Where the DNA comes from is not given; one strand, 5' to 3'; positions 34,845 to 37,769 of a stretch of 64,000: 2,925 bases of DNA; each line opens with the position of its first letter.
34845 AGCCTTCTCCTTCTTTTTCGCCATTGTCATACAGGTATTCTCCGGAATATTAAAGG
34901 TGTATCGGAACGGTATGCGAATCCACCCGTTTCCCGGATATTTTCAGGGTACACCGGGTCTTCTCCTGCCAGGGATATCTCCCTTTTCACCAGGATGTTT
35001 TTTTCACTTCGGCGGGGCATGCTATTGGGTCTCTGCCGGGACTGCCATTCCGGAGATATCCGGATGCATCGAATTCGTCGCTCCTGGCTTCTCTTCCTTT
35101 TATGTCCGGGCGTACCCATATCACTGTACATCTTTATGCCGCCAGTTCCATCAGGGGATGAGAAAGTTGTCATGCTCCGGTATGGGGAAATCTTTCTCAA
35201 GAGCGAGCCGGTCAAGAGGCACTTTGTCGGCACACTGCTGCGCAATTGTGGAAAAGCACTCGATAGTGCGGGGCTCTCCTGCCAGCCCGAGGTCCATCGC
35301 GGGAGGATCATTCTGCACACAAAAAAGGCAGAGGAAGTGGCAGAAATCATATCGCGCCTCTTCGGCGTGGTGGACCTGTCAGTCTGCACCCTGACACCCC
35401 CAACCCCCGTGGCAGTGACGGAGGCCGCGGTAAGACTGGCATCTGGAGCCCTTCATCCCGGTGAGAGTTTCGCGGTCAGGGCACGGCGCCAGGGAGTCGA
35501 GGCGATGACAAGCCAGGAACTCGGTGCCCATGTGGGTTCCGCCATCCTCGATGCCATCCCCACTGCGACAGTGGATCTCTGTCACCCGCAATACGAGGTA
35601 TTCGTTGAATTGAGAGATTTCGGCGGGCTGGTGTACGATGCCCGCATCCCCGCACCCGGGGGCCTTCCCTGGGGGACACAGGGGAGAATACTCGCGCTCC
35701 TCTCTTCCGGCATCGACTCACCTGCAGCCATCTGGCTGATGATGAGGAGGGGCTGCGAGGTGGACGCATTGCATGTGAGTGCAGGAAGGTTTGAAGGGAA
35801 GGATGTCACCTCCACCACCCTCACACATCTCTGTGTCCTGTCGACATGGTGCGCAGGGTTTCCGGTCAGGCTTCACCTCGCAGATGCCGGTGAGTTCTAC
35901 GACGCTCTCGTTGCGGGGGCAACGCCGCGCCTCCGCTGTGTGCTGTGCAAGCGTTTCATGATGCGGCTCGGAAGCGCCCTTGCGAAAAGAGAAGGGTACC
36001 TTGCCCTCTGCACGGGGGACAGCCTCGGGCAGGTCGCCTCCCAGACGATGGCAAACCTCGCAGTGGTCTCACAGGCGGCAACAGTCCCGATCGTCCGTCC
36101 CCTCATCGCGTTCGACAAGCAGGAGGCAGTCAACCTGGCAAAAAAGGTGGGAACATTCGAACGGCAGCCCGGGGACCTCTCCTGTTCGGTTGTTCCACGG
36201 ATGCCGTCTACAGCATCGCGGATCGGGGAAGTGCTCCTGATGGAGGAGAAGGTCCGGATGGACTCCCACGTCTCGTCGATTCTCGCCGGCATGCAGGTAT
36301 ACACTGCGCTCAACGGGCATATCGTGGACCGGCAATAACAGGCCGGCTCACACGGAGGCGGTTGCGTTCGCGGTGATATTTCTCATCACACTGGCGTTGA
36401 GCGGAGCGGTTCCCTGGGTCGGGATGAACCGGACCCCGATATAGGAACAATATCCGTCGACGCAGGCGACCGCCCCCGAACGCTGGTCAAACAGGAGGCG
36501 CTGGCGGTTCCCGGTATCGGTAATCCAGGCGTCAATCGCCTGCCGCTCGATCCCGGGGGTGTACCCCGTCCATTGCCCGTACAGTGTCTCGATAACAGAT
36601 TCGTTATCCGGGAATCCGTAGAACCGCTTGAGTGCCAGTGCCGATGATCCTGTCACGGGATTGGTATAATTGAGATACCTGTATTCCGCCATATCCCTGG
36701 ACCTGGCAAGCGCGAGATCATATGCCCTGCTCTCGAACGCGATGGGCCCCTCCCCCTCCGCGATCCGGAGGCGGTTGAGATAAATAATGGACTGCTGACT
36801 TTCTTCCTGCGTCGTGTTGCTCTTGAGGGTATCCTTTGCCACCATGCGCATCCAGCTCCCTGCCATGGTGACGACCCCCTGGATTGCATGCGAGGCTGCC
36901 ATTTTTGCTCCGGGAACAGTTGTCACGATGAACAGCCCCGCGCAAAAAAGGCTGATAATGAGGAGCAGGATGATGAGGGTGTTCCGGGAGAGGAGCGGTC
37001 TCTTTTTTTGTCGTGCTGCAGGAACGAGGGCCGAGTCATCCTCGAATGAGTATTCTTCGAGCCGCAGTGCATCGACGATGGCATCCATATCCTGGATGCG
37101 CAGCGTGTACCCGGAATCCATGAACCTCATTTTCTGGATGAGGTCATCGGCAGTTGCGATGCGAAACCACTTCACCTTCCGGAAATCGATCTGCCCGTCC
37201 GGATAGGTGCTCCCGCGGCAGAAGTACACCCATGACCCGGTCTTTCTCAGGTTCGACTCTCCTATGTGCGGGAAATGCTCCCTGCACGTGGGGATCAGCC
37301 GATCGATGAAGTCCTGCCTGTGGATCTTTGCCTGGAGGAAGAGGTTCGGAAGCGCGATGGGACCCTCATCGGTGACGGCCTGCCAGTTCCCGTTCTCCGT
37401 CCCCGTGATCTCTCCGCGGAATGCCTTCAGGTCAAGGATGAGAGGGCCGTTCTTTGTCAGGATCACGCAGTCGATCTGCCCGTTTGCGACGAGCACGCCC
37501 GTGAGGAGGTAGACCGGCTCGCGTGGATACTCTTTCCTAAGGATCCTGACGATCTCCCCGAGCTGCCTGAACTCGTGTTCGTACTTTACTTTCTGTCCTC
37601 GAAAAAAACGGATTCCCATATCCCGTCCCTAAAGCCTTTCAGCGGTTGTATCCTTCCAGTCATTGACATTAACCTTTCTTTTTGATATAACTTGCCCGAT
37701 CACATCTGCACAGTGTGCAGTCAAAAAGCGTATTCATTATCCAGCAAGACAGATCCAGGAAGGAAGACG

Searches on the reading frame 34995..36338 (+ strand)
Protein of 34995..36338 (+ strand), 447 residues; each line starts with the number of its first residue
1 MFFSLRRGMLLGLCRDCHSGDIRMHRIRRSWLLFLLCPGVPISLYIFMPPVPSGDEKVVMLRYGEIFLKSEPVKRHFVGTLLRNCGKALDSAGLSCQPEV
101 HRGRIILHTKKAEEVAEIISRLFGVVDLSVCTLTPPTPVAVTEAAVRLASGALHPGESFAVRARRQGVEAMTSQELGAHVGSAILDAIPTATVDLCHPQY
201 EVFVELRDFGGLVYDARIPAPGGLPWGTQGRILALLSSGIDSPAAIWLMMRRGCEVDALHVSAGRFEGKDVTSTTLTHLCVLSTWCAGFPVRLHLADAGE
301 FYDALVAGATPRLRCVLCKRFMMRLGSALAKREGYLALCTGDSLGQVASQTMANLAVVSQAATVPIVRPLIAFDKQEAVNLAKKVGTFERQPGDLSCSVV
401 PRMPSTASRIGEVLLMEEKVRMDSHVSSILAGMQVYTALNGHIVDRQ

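Call 73: search_protein_families(library=ncbifam, proteins=[window:34995-36338:+], max_evalue=0.00001)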
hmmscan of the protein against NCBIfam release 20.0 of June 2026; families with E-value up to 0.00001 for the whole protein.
window:34995-36338:+ (447 aa): 2 families
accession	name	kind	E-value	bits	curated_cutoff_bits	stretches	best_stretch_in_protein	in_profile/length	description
TIGR00342.1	TIGR00342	equivalog_domain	2.1e-78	264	264.5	1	60-424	2-369/373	tRNA uracil 4-sulfurtransferase ThiI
NF006222.0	PRK08349.1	subfamily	1.1e-47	162.5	251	1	231-420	2-192/198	hypothetical protein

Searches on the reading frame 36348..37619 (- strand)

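Call 73: search_protein_families(library=ncbifam, proteins=[window:36348-37619:-], max_evalue=0.00001)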
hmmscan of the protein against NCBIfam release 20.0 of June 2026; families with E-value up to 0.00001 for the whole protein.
window:36348-37619:- (423 aa): 0 families

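Call 107: search_protein_families(library=pfam, proteins=[window:36348-37619:-], max_evalue=0.001)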
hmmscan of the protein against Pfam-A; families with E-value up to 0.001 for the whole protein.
window:36348-37619:- (423 aa): 1 family
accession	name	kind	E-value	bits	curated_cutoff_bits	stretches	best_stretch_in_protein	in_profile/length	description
PF08378.17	NERD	-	8.7e-09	36.3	22.1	1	27-113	13-96/111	Nuclease-related domain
